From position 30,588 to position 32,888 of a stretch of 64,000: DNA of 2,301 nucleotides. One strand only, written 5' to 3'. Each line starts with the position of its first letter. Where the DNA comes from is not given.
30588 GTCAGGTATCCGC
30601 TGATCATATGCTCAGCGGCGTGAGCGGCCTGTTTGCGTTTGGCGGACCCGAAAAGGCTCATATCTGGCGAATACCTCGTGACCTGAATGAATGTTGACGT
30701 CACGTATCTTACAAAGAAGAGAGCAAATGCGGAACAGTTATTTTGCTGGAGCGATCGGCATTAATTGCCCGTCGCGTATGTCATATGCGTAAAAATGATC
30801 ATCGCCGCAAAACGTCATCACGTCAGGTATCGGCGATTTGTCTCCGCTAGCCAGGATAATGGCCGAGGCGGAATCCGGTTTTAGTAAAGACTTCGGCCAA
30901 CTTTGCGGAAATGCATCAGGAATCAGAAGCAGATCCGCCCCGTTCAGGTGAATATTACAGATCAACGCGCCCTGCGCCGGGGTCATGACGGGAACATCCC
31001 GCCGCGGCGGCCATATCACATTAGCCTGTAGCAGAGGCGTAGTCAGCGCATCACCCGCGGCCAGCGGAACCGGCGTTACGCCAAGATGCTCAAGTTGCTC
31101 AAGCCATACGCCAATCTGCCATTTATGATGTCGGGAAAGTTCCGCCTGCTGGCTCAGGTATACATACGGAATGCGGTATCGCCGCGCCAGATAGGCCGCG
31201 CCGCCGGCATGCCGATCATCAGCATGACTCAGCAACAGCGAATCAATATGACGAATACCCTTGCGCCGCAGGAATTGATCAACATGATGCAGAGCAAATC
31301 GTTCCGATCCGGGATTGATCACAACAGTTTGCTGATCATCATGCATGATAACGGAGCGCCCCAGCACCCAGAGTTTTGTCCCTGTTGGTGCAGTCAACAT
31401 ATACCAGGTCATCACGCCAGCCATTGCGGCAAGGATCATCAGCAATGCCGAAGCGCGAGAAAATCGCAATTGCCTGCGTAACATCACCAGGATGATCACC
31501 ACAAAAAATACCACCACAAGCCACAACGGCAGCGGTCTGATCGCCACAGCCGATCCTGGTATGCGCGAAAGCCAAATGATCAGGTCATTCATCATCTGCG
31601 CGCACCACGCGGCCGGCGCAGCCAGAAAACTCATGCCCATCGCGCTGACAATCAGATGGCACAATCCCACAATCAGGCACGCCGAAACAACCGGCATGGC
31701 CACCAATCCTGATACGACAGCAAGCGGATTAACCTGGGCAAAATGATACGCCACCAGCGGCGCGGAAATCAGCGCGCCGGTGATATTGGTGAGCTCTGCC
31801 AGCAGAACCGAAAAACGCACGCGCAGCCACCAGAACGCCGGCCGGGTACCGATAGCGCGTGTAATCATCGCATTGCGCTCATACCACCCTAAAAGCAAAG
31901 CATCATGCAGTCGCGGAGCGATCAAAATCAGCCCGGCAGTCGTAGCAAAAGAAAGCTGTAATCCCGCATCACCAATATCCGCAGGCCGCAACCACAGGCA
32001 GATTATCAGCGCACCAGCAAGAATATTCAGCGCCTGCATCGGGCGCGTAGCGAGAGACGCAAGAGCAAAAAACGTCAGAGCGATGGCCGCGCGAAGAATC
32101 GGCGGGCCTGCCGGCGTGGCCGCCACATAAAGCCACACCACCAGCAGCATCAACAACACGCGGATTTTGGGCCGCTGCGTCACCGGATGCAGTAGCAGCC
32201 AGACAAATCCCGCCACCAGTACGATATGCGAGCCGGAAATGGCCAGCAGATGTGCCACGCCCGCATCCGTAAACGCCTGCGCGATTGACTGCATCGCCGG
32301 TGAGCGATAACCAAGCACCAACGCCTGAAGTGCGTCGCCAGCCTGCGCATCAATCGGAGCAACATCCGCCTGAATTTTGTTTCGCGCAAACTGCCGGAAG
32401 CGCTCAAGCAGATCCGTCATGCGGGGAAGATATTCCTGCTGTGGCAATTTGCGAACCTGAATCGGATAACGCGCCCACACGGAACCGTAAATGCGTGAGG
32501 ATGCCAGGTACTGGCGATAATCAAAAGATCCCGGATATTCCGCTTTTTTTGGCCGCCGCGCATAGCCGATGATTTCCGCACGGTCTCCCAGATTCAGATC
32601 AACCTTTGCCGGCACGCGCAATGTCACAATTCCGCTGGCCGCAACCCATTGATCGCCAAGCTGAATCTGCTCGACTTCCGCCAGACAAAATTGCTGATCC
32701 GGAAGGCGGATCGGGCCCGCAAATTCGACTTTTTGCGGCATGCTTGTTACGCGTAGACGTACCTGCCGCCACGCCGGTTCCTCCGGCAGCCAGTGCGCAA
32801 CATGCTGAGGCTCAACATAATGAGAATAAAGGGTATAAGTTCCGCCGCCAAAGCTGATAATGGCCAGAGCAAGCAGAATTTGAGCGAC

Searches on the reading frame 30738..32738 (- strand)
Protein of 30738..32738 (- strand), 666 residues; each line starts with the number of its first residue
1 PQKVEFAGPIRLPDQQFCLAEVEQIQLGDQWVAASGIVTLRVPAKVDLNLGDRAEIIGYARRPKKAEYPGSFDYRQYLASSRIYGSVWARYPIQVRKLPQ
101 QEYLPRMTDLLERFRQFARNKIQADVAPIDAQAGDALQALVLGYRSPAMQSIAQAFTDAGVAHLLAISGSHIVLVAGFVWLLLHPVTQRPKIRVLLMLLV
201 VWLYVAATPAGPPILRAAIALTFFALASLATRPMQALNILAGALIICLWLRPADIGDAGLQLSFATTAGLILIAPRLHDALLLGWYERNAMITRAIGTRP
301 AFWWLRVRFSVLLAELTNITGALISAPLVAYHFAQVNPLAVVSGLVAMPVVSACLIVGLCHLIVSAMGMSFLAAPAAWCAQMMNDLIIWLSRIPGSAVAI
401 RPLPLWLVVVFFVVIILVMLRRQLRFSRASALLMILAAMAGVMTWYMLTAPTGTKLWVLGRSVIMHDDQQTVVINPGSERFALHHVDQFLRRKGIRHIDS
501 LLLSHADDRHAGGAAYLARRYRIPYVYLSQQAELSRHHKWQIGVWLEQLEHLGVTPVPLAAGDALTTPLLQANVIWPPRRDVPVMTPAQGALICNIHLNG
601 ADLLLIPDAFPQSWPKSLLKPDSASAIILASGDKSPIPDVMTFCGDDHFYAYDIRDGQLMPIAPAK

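Call 76: search_protein_families(library=pfam, max_evalue=0.00001, proteins=[window:30738-32738:-])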
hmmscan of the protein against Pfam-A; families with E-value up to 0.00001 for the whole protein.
window:30738-32738:- (666 aa): 3 families
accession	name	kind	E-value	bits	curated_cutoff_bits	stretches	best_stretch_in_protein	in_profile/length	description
PF03772.21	Competence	-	2e-49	168.8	23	1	140-423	1-268/270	Competence protein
PF13567.11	DUF4131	-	5.1e-12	46.2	31.6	1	13-94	81-164/165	Domain of unknown function (DUF4131)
PF00753.33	Lactamase_B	-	4e-06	27.4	22.7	1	462-577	8-118/196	Metallo-beta-lactamase superfamily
